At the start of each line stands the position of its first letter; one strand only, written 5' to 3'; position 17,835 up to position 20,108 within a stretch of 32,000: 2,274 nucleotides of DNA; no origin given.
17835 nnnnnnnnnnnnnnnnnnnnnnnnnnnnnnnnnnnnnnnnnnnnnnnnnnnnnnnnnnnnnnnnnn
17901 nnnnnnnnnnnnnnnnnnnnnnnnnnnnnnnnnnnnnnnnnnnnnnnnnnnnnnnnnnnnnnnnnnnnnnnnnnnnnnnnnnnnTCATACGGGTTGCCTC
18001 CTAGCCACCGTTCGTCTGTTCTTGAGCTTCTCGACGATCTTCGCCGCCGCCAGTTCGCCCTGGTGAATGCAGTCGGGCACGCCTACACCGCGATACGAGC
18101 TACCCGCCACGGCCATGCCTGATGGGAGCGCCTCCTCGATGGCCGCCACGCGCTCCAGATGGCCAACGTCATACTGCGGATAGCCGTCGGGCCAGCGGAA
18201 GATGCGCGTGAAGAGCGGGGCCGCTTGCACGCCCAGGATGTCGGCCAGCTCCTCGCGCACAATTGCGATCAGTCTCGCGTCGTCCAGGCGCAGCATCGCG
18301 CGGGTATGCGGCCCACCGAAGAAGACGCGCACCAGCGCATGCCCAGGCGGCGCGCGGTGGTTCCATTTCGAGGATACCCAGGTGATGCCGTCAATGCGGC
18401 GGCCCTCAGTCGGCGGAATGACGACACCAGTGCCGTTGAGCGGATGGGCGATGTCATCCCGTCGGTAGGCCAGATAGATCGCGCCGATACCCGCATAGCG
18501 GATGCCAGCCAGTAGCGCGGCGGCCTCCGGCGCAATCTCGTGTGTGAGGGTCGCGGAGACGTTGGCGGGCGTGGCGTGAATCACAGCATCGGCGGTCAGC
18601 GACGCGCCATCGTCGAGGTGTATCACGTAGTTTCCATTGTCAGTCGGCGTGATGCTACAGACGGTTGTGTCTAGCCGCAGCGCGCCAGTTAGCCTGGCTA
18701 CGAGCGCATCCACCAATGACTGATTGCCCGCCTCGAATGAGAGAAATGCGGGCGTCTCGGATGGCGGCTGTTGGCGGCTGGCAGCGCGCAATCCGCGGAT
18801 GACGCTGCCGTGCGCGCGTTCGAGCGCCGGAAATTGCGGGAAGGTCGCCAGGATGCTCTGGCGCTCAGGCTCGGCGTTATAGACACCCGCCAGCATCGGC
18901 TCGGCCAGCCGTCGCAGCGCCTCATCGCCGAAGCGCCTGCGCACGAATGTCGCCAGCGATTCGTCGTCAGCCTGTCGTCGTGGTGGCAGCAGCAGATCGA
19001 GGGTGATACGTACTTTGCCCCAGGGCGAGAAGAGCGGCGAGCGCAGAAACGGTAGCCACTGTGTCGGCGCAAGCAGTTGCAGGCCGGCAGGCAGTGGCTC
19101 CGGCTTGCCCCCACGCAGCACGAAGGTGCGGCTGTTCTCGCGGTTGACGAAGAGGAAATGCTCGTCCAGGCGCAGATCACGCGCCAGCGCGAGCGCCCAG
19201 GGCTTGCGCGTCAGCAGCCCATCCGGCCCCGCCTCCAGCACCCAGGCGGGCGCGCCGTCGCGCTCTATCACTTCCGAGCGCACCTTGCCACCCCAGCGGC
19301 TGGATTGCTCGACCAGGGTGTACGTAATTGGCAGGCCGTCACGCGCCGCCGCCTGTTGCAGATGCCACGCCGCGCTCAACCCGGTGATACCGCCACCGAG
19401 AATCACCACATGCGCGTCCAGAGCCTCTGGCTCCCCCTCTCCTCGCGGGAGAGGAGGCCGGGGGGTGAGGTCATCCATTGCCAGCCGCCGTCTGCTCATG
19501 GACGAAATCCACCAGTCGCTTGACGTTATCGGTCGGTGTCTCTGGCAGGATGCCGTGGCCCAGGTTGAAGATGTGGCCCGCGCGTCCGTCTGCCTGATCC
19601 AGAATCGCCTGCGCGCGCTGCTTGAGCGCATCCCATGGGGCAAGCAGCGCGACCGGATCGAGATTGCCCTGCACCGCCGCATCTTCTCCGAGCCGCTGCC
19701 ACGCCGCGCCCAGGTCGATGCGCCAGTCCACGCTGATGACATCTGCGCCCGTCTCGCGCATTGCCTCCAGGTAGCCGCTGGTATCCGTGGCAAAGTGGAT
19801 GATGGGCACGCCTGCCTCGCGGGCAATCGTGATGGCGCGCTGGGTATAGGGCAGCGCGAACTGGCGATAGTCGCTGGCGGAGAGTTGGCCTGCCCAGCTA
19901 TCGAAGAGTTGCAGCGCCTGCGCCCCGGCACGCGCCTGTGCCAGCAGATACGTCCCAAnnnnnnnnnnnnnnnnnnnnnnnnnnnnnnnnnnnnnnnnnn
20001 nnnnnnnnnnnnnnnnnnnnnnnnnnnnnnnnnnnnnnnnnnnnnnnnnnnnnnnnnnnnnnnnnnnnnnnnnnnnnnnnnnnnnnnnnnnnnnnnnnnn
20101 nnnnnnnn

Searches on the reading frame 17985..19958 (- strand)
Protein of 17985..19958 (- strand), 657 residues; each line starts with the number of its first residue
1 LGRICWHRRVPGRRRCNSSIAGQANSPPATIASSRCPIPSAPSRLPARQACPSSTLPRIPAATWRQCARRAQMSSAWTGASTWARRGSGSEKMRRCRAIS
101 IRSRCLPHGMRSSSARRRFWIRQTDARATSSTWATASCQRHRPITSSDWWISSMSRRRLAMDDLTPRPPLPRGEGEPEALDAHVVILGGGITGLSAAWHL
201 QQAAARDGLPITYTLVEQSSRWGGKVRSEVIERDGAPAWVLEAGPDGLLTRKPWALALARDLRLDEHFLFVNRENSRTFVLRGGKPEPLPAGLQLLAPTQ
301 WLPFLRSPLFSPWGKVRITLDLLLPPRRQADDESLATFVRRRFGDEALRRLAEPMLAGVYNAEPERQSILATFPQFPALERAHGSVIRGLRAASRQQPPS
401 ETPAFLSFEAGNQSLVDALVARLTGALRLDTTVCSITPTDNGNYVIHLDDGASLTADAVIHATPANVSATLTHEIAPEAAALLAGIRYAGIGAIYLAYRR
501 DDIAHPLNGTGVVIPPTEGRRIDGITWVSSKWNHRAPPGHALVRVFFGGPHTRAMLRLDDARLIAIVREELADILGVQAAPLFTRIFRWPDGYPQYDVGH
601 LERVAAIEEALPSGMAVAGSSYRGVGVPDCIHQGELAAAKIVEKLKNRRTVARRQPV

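Call 6: search_protein_families(library=pfam, proteins=[window:17985-19958:-], max_evalue=0.001)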
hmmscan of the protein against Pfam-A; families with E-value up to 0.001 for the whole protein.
window:17985-19958:- (657 aa): 5 families
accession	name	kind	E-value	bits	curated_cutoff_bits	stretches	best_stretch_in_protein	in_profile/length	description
PF01593.30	Amino_oxidase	-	2.6e-58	198.8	19.8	1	191-641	1-442/443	Flavin containing amine oxidoreductase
PF13450.12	NAD_binding_8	-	3.4e-08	34.1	21.9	1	186-261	1-67/68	NAD(P)-binding Rossmann-like domain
PF01266.30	DAO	-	4.9e-07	30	27.9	1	183-223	1-35/353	FAD dependent oxidoreductase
PF13454.12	NAD_binding_9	-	3.4e-05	24.3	21.8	0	185-226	1-40/155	FAD-NAD(P)-binding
PF05834.18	Lycopene_cycl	-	0.0008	19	23.4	0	416-468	90-145/380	Lycopene cyclase protein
